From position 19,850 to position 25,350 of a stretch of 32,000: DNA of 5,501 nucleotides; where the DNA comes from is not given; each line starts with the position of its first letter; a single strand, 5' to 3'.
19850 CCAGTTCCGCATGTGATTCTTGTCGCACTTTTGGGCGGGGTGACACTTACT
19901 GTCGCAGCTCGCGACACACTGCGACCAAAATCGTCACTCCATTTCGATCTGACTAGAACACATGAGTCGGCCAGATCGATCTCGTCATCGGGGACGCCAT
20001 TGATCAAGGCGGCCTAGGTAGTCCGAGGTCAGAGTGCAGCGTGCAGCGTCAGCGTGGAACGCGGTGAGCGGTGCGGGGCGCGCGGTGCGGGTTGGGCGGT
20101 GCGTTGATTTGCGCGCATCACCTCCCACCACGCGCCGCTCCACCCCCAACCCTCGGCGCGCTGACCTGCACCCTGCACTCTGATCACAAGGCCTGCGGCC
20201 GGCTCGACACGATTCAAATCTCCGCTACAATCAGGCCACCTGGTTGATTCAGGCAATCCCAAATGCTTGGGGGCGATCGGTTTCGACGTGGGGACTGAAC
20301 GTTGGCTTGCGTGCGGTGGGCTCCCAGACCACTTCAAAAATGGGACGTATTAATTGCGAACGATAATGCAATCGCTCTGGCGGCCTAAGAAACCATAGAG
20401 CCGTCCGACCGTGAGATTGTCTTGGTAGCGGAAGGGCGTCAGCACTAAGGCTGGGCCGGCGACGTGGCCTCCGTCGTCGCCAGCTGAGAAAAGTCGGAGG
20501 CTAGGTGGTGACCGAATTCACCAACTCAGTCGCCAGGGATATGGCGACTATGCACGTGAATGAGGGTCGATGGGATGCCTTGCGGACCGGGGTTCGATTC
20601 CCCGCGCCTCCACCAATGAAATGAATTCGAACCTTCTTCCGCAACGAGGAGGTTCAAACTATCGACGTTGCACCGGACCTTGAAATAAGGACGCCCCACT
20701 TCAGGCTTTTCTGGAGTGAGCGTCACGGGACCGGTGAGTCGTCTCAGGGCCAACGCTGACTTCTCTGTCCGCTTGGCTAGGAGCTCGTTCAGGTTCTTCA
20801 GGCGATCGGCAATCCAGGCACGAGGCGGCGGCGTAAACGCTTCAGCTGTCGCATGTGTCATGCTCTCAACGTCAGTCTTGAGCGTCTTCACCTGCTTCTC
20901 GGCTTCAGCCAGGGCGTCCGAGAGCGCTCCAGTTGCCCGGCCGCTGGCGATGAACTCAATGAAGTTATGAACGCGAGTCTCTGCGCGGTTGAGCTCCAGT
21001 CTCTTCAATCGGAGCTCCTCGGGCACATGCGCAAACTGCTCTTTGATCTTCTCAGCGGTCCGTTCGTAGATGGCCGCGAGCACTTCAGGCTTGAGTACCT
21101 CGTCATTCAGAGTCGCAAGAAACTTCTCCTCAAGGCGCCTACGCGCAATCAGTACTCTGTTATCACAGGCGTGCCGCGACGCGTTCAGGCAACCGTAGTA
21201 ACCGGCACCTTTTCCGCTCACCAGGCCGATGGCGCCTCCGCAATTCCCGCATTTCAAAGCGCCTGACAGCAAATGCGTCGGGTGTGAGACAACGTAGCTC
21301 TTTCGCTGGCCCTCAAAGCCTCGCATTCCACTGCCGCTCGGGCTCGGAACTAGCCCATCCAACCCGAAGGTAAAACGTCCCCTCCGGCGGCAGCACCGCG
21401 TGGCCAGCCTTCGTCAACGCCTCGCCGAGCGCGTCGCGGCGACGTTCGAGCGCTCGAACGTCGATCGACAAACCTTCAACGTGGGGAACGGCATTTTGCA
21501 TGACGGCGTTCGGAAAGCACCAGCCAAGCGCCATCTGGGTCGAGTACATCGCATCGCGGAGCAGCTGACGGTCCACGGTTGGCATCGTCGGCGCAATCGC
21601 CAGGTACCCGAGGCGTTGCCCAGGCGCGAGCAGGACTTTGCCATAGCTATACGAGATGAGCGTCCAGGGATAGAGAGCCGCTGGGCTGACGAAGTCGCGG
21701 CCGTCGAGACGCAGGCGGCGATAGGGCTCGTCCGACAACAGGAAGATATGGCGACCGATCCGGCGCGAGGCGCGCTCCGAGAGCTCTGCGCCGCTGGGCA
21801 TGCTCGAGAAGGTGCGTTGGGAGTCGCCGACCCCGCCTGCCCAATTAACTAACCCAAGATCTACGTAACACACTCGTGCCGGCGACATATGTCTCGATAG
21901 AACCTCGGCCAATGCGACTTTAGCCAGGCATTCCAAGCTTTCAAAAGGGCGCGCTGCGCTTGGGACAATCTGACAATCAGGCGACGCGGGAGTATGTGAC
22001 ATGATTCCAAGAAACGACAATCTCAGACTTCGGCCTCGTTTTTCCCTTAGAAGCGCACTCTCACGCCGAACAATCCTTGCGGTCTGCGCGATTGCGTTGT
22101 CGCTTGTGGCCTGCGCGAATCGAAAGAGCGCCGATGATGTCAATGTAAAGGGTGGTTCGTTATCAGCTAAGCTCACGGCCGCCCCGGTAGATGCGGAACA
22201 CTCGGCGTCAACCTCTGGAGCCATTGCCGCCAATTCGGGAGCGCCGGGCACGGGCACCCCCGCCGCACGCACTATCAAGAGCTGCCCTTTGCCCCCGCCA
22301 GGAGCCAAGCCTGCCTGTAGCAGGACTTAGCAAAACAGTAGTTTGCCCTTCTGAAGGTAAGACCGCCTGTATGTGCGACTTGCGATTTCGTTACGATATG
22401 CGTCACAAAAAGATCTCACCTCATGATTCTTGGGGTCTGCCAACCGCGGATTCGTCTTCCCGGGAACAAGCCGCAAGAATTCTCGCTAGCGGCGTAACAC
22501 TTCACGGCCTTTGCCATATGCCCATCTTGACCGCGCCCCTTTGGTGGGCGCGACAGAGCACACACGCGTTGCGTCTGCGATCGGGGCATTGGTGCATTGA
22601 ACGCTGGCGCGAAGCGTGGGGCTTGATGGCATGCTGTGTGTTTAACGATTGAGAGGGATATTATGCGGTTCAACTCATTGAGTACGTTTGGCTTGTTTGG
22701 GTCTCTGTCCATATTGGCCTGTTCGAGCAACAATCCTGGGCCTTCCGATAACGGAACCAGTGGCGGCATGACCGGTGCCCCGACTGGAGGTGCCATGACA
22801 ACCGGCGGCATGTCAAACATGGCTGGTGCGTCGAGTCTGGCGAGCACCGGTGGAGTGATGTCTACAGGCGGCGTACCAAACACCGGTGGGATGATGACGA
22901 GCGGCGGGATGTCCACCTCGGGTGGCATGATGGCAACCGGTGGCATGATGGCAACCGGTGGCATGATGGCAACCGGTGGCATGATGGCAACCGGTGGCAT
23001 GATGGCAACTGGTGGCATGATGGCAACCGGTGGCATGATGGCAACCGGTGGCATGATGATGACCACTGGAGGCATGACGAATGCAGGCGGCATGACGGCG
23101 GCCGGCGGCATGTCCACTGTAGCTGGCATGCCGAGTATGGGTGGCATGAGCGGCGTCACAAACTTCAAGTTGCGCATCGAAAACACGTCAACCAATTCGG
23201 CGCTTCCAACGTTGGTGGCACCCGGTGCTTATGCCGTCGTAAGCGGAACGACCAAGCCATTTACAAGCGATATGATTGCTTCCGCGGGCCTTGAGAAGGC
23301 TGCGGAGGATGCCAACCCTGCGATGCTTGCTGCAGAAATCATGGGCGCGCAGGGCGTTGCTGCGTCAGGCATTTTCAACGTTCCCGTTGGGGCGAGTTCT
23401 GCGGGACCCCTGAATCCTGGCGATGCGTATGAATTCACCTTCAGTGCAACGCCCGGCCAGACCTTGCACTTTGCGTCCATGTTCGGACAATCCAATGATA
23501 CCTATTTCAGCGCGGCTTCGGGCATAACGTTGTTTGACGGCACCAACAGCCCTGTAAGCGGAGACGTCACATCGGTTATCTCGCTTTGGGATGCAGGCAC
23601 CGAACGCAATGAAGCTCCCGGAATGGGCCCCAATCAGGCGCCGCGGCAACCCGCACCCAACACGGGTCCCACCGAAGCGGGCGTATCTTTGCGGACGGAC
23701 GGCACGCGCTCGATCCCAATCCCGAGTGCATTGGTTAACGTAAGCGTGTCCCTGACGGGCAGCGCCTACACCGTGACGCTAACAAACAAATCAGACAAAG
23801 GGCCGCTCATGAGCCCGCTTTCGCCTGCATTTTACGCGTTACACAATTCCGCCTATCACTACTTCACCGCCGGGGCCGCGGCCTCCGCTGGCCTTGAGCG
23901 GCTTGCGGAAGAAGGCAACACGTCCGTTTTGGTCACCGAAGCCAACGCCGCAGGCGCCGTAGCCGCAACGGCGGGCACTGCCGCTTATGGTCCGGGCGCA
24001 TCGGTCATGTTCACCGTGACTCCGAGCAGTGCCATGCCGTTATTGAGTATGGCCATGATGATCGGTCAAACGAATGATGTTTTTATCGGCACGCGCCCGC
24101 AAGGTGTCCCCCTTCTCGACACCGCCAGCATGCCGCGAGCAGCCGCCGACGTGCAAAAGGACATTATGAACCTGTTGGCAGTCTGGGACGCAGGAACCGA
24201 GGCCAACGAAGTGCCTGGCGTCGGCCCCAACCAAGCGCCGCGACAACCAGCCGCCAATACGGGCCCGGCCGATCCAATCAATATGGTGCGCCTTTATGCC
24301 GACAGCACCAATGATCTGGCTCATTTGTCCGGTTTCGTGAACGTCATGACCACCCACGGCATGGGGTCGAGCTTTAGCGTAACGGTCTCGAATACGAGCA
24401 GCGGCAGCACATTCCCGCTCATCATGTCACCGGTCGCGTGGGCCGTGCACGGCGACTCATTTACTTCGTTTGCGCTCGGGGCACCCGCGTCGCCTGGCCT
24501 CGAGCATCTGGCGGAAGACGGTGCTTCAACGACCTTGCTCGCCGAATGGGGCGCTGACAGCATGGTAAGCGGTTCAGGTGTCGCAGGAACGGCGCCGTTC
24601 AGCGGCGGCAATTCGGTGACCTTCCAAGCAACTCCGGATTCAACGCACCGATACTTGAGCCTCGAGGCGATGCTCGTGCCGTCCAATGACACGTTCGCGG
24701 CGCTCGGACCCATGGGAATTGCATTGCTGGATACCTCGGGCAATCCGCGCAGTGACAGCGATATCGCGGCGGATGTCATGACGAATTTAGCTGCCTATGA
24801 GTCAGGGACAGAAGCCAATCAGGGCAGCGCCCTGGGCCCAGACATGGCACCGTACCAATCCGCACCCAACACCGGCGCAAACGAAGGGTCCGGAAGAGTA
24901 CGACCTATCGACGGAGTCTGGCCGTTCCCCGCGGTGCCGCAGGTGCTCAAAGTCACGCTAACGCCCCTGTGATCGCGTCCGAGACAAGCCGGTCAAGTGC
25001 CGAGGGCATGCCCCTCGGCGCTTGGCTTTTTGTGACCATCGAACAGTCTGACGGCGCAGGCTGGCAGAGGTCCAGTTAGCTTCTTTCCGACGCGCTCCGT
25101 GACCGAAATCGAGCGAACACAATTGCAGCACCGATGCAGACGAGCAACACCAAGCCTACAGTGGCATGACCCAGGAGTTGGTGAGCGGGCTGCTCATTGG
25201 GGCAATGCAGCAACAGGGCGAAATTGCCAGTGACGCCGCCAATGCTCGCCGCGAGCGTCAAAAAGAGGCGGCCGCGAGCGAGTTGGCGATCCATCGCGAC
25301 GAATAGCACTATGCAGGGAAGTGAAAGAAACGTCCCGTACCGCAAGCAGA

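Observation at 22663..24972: Lipoprotein combining an extreme Met/Gly-rich tract with three tandem spondin_N-like domains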

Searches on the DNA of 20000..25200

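Call 92: search_rna_families(source=window, start=20000, end=25200, threshold=evalue, max_evalue=0.1)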
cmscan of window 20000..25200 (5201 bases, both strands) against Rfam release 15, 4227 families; matches with E-value up to 0.1: 3.
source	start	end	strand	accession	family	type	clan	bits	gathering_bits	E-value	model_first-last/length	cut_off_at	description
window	20269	20615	+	RF00023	tmRNA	Gene;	CL00001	139.2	47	1.7e-55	1-374/374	no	transfer-messenger RNA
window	20580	20670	+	RF04321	tmRNA_permuted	Gene;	-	33.4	47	0.0004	28-110/213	no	permuted transfer-messenger RNA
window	20167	20388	+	RF04321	tmRNA_permuted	Gene;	-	33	47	0.0005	1-213/213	no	permuted transfer-messenger RNA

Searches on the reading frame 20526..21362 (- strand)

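Call 10: search_protein_families(library=pfam, proteins=[window:20526-21362:-], max_evalue=0.01)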
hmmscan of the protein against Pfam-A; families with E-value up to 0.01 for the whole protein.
window:20526-21362:- (278 aa): 1 family
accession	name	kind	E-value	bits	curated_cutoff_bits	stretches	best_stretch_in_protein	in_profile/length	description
PF13408.12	Zn_ribbon_recom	-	2.5e-08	34.6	25.3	1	31-85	1-57/58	Recombinase zinc beta ribbon domain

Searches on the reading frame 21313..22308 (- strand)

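Call 10: search_protein_families(library=pfam, proteins=[window:21313-22308:-], max_evalue=0.01)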
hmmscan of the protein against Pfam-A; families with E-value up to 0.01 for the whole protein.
window:21313-22308:- (331 aa): 1 family
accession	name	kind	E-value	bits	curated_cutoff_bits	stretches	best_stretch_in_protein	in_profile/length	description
PF00155.27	Aminotran_1_2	-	2.5e-09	37.2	19.7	1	186-321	178-313/361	Aminotransferase class I and II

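Call 40: search_protein_families(library=ncbifam, proteins=[window:21313-22308:-], max_evalue=0.01)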
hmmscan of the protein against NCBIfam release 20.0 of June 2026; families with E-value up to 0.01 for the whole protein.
window:21313-22308:- (331 aa): 14 families
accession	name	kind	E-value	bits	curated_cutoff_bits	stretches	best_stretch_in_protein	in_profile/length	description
NF005305.0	PRK06836.1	equivalog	7.3e-32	111.1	376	1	174-315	196-335/396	pyridoxal phosphate-dependent aminotransferase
NF006569.0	PRK09082.1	subfamily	5.6e-07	29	420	1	184-318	193-326/386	methionine aminotransferase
NF041364.1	GntC_guanitoxin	equivalog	8.3e-06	24.9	415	1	186-314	166-295/356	guanitoxin biosynthesis PLP-dependent (S)-gamma-hydroxy-L-arginine cyclodehydratase GntC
NF009079.0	PRK12414.1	subfamily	3.7e-05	22.9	481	1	185-319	193-325/384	methionine aminotransferase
NF005855.0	PRK07777.1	equivalog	5.4e-05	22.7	553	1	175-315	184-323/391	pyridoxal phosphate-dependent aminotransferase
NF006488.0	PRK08912.1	equivalog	0.00012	21.2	498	1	187-322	192-326/387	aminotransferase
TIGR01265.1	tyr_nico_aTase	subfamily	0.0005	19.2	292.45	1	187-277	202-291/403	tyrosine/nicotianamine family aminotransferase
NF002877.0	PRK03317.1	equivalog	0.00091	18.1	409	1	192-315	200-317/374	histidinol-phosphate transaminase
NF006230.0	PRK08363.1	equivalog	0.002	17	534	1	187-314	199-329/398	alanine aminotransferase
NF004621.0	PRK05957.1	equivalog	0.0035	16.1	498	1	186-313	192-320/389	pyridoxal phosphate-dependent aminotransferase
NF005817.0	PRK07683.1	equivalog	0.0035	16.1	575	1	174-314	181-319/387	aminotransferase A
NF006514.0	PRK08960.1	equivalog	0.0046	15.8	554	1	174-315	188-323/388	pyridoxal phosphate-dependent aminotransferase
NF005588.0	PRK07309.1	equivalog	0.0064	15.4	576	1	186-314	198-323/391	pyridoxal phosphate-dependent aminotransferase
NF005744.0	PRK07568.1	subfamily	0.0068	15.3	389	1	186-315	194-323/398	pyridoxal phosphate-dependent aminotransferase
